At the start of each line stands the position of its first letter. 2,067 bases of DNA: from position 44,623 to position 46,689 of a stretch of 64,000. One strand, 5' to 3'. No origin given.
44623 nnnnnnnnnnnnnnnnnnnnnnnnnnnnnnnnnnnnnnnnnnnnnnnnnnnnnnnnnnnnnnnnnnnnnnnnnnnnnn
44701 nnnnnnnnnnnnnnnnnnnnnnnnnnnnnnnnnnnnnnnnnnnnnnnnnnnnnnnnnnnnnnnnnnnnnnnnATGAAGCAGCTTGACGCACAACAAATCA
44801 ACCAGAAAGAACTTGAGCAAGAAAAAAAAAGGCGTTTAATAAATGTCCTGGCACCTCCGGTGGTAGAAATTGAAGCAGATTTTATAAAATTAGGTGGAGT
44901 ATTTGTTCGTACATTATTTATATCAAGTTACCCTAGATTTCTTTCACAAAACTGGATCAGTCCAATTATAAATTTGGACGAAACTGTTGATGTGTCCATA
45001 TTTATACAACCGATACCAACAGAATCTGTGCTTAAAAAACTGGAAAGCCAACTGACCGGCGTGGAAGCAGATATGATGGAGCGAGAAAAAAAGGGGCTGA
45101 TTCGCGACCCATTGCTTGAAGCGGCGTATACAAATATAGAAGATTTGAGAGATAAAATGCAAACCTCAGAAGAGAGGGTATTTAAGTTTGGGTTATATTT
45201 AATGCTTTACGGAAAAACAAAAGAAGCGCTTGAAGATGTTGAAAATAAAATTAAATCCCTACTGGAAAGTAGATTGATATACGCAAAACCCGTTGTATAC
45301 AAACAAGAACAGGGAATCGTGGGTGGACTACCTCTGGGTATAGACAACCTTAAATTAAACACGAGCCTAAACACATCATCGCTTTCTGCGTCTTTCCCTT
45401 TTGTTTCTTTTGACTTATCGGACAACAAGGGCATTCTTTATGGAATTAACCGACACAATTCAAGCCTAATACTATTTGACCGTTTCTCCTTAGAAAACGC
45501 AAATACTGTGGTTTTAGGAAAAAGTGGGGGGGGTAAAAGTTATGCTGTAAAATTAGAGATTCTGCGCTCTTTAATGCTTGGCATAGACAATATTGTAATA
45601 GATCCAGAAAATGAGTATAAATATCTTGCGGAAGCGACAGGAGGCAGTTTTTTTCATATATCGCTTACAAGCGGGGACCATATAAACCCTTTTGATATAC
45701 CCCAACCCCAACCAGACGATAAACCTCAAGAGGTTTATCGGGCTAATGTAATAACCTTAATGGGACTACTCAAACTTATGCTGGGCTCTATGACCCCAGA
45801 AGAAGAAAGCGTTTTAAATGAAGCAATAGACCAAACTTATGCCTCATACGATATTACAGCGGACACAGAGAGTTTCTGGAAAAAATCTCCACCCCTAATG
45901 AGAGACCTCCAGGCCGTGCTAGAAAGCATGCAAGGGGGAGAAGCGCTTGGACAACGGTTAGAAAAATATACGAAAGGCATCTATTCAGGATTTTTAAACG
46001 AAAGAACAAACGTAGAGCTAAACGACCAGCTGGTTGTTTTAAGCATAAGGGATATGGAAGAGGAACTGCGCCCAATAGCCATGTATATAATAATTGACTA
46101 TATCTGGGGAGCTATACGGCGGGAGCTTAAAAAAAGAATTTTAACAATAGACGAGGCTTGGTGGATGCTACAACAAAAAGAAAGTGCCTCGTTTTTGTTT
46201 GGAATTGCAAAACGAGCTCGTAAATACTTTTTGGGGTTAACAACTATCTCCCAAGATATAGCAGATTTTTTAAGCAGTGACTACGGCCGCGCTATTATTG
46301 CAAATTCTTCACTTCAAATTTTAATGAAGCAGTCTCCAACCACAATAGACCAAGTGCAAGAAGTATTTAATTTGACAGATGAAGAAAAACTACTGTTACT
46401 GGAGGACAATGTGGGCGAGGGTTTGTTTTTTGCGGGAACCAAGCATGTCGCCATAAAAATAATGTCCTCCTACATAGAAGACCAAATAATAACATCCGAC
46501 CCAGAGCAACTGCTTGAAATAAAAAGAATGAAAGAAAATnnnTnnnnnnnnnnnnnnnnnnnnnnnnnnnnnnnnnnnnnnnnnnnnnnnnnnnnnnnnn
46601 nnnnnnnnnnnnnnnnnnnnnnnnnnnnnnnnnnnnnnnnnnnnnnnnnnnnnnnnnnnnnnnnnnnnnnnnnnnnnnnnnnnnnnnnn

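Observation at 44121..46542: VirB4 encoded as two translationally coupled ORFs (N-terminal domain + ATPase)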

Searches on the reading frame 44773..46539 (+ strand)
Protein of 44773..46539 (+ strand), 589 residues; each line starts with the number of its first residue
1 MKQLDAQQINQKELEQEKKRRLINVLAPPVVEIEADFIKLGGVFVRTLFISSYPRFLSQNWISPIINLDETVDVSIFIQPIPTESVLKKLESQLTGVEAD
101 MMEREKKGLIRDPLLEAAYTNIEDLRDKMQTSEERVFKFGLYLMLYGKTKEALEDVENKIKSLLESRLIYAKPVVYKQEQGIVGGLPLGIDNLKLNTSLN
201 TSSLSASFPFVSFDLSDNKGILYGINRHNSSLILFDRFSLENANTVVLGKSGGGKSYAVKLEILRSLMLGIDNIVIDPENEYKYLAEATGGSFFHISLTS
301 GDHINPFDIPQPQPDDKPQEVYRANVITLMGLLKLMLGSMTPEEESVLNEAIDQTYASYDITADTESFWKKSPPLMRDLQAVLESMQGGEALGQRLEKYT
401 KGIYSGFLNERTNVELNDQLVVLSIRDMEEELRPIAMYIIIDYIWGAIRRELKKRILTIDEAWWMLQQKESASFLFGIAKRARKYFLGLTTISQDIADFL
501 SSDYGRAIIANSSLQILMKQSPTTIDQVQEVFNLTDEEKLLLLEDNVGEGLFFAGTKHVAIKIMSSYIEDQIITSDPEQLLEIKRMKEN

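Call 3: search_protein_families(library=pfam, proteins=[window:44773-46539:+], max_evalue=0.01)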
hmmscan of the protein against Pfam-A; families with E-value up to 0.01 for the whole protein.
window:44773-46539:+ (589 aa): 3 families
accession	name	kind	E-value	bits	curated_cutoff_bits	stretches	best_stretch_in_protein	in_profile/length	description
PF19044.6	P-loop_TraG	-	1.2e-28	100.4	25.8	1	240-546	27-346/413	TraG P-loop domain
PF12846.13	AAA_10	-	2e-10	40.7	27.5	1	241-508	20-295/362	AAA-like domain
PF01935.23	DUF87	-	1.3e-08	35.7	23.2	1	247-381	28-126/220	Helicase HerA, central domain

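Call 4: search_protein_families(library=ncbifam, proteins=[window:44773-46539:+], max_evalue=0.01)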
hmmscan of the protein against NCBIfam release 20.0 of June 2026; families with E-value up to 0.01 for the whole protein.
window:44773-46539:+ (589 aa): 8 families
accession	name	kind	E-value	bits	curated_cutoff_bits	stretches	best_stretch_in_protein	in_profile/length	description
NF045971.1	conju_CD1110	equivalog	1.3e-112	377.5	325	1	8-561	174-734/752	VirB4-like conjugal transfer ATPase, CD1110 family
NF045975.1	VirB4_plasma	equivalog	7.6e-85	285.3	590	1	6-573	279-893/894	Mbov_0397 family ICE element conjugal transfer ATPase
TIGR02746.1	TraC-F-type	equivalog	6.2e-50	169.9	567.05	1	113-530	293-719/800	type IV secretion system protein TraC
TIGR00929.1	VirB4_CagE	subfamily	4.7e-30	104.5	643.1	1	44-542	241-724/792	VirB4 family type IV secretion/conjugal transfer ATPase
TIGR03783.1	Bac_Flav_CT_G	subfamily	2.2e-16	58.9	261.55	1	240-547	436-762/829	TraG family conjugative transposon ATPase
NF010278.0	PRK13721.1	subfamily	2.2e-15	55.6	1177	1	122-526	348-767/874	type IV secretion system protein TraC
NF041017.1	DNA_import_CedB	equivalog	2.7e-10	39.5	700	2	123-280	158-314/590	DNA import protein CedB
NF010447.0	PRK13873.1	equivalog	8.6e-05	20.6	1020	1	383-533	566-717/815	conjugal transfer protein TrbE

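Call 10: search_solved_structures(query=window:44773-46539:+, max_evalue=0.001, show_alignments=1)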
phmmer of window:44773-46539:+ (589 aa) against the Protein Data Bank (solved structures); distinct sequences matched with E-value up to 0.001: 1.
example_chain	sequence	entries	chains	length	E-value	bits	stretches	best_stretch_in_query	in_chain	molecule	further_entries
4ag5_A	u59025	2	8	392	6.7e-42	147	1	215-574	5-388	TYPE IV SECRETORY PATHWAY VIRB4 COMPONENTS-LIKE PROTEIN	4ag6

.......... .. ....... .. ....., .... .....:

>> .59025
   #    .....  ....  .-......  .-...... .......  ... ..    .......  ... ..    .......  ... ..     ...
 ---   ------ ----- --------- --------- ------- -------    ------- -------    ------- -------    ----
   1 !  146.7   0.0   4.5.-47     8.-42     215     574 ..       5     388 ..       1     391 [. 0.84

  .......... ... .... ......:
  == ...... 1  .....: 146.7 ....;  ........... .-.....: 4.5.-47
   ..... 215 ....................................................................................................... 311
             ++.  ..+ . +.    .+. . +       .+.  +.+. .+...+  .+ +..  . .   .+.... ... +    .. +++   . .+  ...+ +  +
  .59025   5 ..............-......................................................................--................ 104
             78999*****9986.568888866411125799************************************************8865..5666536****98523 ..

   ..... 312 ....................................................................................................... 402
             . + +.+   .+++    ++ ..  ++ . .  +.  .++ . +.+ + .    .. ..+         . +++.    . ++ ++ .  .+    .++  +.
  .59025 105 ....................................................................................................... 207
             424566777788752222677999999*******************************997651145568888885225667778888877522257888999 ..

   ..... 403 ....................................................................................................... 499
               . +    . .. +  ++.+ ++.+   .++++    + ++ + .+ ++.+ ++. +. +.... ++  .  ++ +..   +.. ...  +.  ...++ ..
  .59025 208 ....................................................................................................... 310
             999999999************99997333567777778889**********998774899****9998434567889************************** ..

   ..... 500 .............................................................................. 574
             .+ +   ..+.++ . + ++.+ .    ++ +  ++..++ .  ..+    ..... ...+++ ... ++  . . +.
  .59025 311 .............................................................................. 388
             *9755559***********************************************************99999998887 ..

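Call 26: search_dna_similar(query=window:44773-46539:+, collection=plasmids, mode=protein, max_rows=40, rows=spread)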
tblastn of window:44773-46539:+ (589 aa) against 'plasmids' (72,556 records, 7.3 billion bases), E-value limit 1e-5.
Records with a match: 3236; places in all: 3342; records where one place covers at least 80% of the query: 961.
Best place of each record, by identity: <60% 3236.
By first word of the organism name: Bacillus 392; Klebsiella 323; Escherichia 278; Enterococcus 242; Acinetobacter 236; Salmonella 195; Staphylococcus 175; Citrobacter 95; Lactiplantibacillus 93; Lactococcus 77; and 215 more.
By predicted mobility (MOB-suite, as given by PLSDB): conjugative 2425; non-mobilizable 673; mobilizable 138.
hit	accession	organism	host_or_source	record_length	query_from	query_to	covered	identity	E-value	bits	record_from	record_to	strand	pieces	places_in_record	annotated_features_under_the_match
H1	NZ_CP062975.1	Pontibacillus sp. ALD_SL1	mangrove mud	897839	21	589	97%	33.7%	3e-93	321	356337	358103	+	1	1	VirB4-like conjugal transfer ATPase, CD1110 family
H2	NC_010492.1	Arthrobacter sp. Chr15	-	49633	41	559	88%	28.0%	1e-42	172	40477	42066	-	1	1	none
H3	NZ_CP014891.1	Loigolactobacillus backii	cell culture,brewery environment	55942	9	582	97%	24.1%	1e-20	104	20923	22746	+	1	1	DUF87 domain-containing protein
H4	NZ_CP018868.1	Companilactobacillus alimentarius DSM 20249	single cell,marinated fish product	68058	9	582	97%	23.9%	2e-21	106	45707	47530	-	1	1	DUF87 domain-containing protein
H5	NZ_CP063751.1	Lactiplantibacillus plantarum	Homo sapiens,freeze dried ...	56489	20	582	96%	24.1%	1e-21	107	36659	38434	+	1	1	DUF87 domain-containing protein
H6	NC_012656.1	Bacillus anthracis str. A0248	-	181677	22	583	89%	25.8%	1e-12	156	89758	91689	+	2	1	DUF87 domain-containing protein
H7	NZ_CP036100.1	Bacillus mycoides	cell culture,soil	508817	22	583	89%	25.8%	4e-13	157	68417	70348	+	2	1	DUF87 domain-containing protein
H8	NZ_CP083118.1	Bacillus thuringiensis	whole organism,Biopesticide Delfin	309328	22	583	89%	25.6%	1e-12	156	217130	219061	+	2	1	DUF87 domain-containing protein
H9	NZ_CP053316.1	Niallia circulans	cell culture,purple rhizosphere soil ...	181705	25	566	79%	28.3%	1e-13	157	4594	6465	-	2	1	DUF87 domain-containing protein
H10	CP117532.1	Spiroplasma endosymbiont of Drosophila atripex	Drosophila atripex,Drosophila atripex ...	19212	28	573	93%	22.8%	2e-15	88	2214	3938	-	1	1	hypothetical protein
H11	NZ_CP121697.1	Clostridium botulinum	Homo sapiens,human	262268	26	535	87%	23.5%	3e-33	143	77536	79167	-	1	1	ATP-binding protein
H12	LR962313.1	Enterococcus faecalis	-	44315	37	535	85%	23.5%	9e-23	111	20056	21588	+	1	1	record has no annotation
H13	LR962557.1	Enterococcus faecalis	-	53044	37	535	85%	22.6%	2e-25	119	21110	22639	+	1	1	record has no annotation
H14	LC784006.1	Staphylococcus aureus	-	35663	38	465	73%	22.3%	1e-11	76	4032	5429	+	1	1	traE: conjugal transfer protein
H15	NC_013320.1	Staphylococcus aureus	-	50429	38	465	73%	22.3%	1e-11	76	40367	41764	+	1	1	DUF87 domain-containing protein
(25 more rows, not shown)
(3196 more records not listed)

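Call 27: get_annotated_region(hit=H14, flank=3500)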
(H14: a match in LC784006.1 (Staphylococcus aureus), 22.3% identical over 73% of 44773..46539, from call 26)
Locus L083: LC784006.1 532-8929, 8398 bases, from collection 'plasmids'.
description: Staphylococcus aureus C002F01Ra plasmid pTDC03B DNA, complete genome
organism: Staphylococcus aureus (NCBI taxid 1280)
taxonomy: Bacteria; Bacillota; Bacilli; Bacillales; Staphylococcaceae; Staphylococcus; Staphylococcus aureus
host: -; source: -; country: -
typing (MOB-suite, as given by PLSDB): conjugative; replicon rep_cluster_1142; relaxase MOBQ; mating-pair formation MPF_T
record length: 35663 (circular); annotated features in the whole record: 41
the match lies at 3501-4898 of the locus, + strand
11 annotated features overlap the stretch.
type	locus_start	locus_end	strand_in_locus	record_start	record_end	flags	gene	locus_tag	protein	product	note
CDS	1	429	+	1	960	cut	-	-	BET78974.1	replication initiator protein A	-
CDS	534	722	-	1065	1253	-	-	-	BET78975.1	hypothetical protein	-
CDS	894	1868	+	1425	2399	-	-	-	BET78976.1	hypothetical protein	-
CDS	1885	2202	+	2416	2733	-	traB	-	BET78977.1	conjugal transfer protein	-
CDS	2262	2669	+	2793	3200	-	-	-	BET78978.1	hypothetical protein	-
CDS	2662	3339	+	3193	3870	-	-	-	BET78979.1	hypothetical protein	-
CDS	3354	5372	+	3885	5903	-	traE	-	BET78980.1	conjugal transfer protein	-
CDS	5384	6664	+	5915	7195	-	-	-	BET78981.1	hypothetical protein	-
CDS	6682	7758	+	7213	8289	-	-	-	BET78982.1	secretion protein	-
CDS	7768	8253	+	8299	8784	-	-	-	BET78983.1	hypothetical protein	-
CDS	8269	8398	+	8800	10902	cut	traI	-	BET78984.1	DNA topoisomerase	-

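Call 28: get_annotated_region(hit=H1, flank=3000)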
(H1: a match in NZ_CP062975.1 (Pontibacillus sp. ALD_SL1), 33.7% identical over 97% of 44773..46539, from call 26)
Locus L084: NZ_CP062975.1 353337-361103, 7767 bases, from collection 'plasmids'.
description: Pontibacillus sp. ALD_SL1 plasmid unnamed, complete sequence
organism: Pontibacillus sp. ALD_SL1 (NCBI taxid 2777185)
taxonomy: Bacteria; Bacillota; Bacilli; Bacillales; Bacillaceae; Pontibacillus; Pontibacillus sp. ALD SL1
host: -; source: mangrove mud; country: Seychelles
typing (MOB-suite, as given by PLSDB): non-mobilizable
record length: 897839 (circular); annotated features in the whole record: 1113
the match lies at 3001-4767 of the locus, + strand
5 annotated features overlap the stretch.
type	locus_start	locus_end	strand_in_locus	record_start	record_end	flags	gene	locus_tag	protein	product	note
CDS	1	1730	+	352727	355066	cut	-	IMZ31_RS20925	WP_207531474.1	hypothetical protein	-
CDS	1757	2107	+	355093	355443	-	-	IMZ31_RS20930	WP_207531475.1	hypothetical protein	-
CDS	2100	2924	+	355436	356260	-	-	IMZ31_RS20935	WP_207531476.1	hypothetical protein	-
CDS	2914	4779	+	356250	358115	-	-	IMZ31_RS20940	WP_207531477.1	VirB4-like conjugal transfer ATPase, CD1110 family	-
CDS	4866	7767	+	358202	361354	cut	-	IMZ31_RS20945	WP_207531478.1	peptidoglycan DD-metalloendopeptidase family protein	-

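Call 59: find_homologous_proteins(query=L084:2100-2921:+, max_evalue=0.001)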
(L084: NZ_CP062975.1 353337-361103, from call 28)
Query L084:2100-2921:+ (274 aa): 42 proteins with E <= 0.001 among 906 candidates.
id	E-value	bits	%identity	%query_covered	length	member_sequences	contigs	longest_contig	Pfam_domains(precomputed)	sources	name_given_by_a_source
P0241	1.2e-175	600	100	100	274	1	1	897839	PF26593.2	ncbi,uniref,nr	ncbi:hypothetical protein IMZ31_20940 (plasmid) [Pontibacillus sp. ALD_SL1]|uniref:hypothetical prot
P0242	1.3e-98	348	59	93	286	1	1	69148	PF26593.2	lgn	-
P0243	4.5e-97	343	58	98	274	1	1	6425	PF26593.2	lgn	-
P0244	1.3e-96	341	55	99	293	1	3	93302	PF26593.2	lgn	-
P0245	3.5e-95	336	57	99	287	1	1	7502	PF26593.2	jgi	jgi:hypothetical protein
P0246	4.1e-95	336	57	97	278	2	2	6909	PF26593.2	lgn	-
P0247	5.8e-95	336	57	99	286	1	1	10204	PF26593.2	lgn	-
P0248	1.9e-94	334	57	99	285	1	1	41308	PF26593.2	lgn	-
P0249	3.9e-94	333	57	99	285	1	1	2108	PF26593.2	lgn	-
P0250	1.6e-92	328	59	89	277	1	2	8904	PF26593.2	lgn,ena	-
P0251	1.4e-90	321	55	99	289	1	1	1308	PF26593.2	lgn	-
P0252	1.4e-90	321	58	95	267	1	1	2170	PF26593.2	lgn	-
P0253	3.0e-90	320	55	96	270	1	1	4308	PF26593.2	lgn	-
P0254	1.1e-89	318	53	97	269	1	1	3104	PF26593.2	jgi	jgi:Ca2+/Na+ antiporter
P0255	5.4e-89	316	53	97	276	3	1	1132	PF26593.2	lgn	-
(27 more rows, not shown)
